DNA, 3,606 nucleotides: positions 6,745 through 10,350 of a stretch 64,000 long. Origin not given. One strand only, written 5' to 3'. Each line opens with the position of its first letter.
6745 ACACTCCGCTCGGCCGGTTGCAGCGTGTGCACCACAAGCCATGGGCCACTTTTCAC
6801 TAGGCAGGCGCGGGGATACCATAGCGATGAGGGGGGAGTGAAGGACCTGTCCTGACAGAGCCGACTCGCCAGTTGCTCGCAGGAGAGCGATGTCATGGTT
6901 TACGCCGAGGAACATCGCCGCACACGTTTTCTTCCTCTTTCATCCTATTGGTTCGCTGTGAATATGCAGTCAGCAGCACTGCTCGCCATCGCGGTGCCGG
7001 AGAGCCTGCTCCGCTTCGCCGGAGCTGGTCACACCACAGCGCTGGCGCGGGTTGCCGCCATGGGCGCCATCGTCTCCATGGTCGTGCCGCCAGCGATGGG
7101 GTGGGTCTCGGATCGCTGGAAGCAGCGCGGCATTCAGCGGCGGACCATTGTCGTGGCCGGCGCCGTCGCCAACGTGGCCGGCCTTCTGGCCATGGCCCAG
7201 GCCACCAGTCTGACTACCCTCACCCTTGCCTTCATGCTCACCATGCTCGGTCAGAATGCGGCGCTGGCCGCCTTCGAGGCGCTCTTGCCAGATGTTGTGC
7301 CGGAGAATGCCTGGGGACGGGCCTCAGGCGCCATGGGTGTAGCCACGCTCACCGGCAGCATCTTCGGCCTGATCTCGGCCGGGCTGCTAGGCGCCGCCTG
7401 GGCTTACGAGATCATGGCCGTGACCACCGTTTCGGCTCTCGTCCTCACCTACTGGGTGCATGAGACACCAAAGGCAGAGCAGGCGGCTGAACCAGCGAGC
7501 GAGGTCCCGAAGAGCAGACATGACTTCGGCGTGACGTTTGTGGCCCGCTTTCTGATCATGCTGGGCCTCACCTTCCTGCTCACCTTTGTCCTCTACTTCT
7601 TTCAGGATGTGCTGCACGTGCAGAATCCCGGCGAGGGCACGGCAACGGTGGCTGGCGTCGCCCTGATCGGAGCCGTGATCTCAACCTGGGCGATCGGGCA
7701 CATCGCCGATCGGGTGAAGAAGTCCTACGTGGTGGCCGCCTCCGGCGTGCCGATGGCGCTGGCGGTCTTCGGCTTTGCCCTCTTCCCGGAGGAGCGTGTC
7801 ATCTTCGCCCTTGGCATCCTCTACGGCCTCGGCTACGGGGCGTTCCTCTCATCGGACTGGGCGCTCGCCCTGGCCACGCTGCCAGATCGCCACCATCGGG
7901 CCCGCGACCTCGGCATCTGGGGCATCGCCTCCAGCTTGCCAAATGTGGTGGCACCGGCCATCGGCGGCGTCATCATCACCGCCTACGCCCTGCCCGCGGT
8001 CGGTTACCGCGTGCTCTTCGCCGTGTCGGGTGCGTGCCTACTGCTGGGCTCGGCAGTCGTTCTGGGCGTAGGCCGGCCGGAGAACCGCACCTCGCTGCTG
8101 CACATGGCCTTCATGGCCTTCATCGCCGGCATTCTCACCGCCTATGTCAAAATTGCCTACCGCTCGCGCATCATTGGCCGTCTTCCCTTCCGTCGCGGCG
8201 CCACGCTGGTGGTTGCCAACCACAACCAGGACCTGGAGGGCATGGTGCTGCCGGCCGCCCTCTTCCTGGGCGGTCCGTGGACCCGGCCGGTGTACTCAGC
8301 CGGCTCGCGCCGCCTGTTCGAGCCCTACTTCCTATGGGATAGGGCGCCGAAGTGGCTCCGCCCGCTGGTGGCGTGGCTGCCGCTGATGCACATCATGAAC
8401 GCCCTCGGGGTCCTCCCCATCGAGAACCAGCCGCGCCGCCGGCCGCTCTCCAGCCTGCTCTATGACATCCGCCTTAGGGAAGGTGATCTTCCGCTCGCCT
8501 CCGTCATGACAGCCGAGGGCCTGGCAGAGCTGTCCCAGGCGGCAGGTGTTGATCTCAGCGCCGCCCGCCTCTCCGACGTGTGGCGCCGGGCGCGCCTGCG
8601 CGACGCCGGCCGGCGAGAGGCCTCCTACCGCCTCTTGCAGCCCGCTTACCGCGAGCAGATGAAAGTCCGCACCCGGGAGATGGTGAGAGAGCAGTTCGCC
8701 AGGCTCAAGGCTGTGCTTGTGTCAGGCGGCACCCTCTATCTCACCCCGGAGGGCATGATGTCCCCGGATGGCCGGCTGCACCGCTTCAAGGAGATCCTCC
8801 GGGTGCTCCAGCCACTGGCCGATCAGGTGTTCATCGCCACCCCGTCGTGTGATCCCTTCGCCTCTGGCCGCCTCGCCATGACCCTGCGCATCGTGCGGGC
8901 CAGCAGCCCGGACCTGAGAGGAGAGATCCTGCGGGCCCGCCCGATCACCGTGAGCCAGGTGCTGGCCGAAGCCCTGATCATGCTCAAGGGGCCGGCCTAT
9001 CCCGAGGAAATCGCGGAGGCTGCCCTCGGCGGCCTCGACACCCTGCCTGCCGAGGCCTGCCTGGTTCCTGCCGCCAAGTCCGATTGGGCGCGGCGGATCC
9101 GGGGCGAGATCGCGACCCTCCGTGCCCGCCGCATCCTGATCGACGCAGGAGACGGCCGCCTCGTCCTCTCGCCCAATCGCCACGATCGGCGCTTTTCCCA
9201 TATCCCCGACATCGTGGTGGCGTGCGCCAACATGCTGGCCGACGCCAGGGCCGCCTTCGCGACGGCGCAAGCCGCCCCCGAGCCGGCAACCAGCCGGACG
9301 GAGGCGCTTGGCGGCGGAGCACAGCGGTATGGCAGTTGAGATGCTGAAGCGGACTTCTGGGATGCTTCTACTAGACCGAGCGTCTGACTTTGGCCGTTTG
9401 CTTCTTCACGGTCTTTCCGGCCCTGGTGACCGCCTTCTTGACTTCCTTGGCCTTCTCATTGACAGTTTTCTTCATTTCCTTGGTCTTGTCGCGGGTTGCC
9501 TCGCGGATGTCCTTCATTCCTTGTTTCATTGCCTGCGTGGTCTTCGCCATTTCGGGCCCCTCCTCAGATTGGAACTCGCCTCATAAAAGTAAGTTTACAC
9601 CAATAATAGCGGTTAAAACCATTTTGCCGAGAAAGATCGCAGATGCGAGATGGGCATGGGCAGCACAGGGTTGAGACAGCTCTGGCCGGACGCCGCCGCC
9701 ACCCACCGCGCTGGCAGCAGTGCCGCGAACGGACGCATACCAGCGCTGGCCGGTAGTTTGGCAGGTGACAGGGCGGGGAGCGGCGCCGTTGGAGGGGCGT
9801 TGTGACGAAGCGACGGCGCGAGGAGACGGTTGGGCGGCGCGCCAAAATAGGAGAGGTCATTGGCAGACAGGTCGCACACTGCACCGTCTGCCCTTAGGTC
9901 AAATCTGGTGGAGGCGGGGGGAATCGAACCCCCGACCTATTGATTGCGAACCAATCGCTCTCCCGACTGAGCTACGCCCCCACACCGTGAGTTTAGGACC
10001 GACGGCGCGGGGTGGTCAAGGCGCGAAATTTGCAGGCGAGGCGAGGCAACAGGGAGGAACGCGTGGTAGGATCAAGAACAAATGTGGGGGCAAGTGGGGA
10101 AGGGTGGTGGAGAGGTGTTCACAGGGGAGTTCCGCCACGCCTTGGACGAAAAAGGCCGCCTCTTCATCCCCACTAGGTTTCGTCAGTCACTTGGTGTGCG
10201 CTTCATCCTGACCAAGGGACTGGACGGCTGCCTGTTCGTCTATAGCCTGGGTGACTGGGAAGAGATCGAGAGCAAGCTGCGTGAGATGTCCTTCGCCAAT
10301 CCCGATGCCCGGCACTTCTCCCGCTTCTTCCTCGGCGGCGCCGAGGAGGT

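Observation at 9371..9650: Unannotated 59-aa Lys-rich protein with three 11-mer repeats, strong SD and an AT-rich upstream island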

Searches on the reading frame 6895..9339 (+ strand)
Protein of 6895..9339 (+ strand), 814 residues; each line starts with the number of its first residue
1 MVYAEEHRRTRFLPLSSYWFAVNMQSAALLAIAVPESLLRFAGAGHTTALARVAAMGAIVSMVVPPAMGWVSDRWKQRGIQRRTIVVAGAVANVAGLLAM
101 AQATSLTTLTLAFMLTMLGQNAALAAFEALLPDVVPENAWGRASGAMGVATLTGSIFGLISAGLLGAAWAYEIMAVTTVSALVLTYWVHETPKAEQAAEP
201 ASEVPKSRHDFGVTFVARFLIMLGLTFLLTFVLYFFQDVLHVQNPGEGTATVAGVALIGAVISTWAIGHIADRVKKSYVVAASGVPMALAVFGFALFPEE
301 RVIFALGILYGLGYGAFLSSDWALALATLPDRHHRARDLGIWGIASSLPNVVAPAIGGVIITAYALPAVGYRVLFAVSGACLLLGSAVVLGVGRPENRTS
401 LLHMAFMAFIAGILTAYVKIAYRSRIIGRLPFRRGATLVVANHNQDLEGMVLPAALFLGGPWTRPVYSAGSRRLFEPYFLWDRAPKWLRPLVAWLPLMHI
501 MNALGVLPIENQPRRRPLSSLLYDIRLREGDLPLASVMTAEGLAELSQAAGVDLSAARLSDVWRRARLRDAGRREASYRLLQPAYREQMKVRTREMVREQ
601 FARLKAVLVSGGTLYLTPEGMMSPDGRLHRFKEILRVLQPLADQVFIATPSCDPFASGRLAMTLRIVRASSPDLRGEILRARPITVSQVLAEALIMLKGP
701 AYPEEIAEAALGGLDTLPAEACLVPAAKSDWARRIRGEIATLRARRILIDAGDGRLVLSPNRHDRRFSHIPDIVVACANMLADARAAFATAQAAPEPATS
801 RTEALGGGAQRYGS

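Call 22: find_homologous_proteins(query=window:6895-9339:+, max_evalue=1e-20)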
Query window:6895-9339:+ (814 aa): 234 proteins with E <= 1e-20 among 8000 candidates; the best 120 are listed.
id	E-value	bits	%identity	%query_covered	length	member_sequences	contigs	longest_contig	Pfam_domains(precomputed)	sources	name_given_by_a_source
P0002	0.0e+0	1773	100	100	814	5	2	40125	PF03209.22,PF07690.22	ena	-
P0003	0.0e+0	1306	76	98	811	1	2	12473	PF07690.22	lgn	-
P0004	0.0e+0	1267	75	97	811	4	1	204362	PF03209.22,PF07690.22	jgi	-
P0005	3.1e-212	725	49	96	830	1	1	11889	PF03209.22,PF07690.22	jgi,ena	-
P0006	6.1e-194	665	47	95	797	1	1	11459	PF07690.22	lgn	-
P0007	3.2e-192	659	46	96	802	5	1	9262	PF07690.22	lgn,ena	-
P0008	6.9e-187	641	46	97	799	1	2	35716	PF07690.22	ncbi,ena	-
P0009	1.4e-185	637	45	96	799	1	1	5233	PF07690.22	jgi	jgi:MFS family permease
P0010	1.7e-184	634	45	95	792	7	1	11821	PF07690.22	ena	-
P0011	4.0e-182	626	46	94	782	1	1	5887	PF13347.13,PF07690.22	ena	-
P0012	1.9e-180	620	46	92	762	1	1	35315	PF07690.22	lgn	-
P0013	2.1e-180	620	48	89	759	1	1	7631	PF07690.22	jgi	jgi:MFS family permease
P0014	3.1e-180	619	45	96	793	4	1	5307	PF07690.22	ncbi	-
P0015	5.7e-179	615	44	97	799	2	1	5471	PF07690.22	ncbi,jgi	jgi:MFS family permease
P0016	1.1e-178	614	44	95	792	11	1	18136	PF07690.22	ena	-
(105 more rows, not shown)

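Call 23: find_encoding_contigs(protein=P0004, flank=6000, max_places=3)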
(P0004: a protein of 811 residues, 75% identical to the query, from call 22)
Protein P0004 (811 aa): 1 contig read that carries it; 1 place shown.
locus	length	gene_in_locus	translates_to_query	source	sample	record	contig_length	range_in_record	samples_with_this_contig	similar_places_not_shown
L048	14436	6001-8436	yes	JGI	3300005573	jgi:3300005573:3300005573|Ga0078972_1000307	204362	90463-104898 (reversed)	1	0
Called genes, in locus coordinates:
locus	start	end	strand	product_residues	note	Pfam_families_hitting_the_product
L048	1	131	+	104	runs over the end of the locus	-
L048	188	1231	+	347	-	PF00089:Trypsin, PF13365:Trypsin_2, PF00595:PDZ, PF13180:PDZ_2, PF17820:PDZ_6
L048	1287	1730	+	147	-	PF19794:DUF6278 (weak)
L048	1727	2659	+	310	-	PF00294:PfkB, PF08543:Phos_pyr_kin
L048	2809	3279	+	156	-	PF01569:PAP2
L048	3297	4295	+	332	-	PF00108:Thiolase_N (faint), PF08545:ACP_syn_III, PF08541:ACP_syn_III_C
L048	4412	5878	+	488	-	PF01225:Mur_ligase, PF08245:Mur_ligase_M, PF02875:Mur_ligase_C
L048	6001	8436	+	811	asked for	PF07690:MFS_1, PF03209:PUCC (weak)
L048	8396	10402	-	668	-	PF00912:Transgly, PF00905:Transpeptidase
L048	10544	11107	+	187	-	PF01862:PvlArgDC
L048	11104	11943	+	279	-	PF17284:Spermine_synt_N, PF01564:Spermine_synth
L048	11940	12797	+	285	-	PF00491:Arginase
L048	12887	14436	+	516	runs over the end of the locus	PF03485:Arg_tRNA_synt_N, PF00750:tRNA-synt_1d, PF05746:DALR_1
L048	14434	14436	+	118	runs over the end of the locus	PF03745:DUF309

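Call 24: find_encoding_contigs(protein=P0003, flank=6000, max_places=3)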
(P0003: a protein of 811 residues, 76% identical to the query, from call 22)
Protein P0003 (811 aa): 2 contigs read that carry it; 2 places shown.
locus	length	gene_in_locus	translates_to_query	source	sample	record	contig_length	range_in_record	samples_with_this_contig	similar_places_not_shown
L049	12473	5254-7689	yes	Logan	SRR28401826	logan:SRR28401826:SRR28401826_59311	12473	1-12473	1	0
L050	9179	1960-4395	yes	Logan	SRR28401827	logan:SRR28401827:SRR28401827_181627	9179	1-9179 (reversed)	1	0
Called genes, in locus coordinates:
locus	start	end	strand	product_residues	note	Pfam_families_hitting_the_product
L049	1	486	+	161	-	?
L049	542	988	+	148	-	PF19794:DUF6278 (weak)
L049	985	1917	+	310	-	PF00294:PfkB, PF08543:Phos_pyr_kin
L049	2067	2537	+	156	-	PF01569:PAP2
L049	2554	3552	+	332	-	PF00108:Thiolase_N (faint), PF08545:ACP_syn_III, PF08541:ACP_syn_III_C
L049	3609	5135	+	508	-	PF01225:Mur_ligase, PF08245:Mur_ligase_M, PF02875:Mur_ligase_C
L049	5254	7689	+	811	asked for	PF07690:MFS_1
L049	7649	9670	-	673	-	PF00912:Transgly, PF00905:Transpeptidase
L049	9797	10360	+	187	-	PF01862:PvlArgDC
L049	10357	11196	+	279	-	PF17284:Spermine_synt_N, PF01564:Spermine_synth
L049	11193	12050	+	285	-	PF00491:Arginase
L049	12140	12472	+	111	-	?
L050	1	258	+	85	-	?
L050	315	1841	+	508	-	PF01225:Mur_ligase, PF08245:Mur_ligase_M, PF02875:Mur_ligase_C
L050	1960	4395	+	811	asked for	PF07690:MFS_1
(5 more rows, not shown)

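Call 52: search_protein_families(library=pfam, proteins=[window:6895-9339:+], max_evalue=0.01)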
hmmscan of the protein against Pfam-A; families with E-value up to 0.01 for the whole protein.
window:6895-9339:+ (814 aa): 2 families
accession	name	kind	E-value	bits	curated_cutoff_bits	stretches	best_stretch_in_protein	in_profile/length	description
PF07690.21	MFS_1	-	1.7e-31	109.8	33.4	2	22-333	7-327/347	Major Facilitator Superfamily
PF03209.21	PUCC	-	1.5e-08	34.5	21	1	56-392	23-396/401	PUCC protein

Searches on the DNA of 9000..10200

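Call 29: search_rna_families(source=window, start=9000, end=10200, threshold=evalue, max_evalue=1)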
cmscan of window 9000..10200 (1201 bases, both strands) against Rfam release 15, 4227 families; matches with E-value up to 1: 4.
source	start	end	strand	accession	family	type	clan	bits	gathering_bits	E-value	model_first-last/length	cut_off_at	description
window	9906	9981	-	RF00023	tmRNA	Gene;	CL00001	45.4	47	1.5e-16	1-374/374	no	transfer-messenger RNA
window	9908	9981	+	RF04354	Plastid-ycf2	Cis-reg;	-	22.5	65.7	0.076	1-75/75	no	Plastid-ycf2 5UTR RNA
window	9868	9933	-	RF04321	tmRNA_permuted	Gene;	-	21.6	47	0.047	36-98/213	no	permuted transfer-messenger RNA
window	9626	9733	-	RF03859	mir-6132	Gene; miRNA;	-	20.7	112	0.13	1-94/94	no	mir-6132 microRNA precursor family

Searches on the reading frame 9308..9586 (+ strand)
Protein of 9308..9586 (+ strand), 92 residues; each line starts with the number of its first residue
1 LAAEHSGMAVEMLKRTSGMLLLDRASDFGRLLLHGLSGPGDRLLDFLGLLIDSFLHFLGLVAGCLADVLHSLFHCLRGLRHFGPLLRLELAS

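Call 64: search_protein_families(library=pfam, proteins=[window:9308-9586:+], max_evalue=0.1)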
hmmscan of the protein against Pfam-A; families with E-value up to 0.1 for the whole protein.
window:9308-9586:+ (92 aa): 0 families
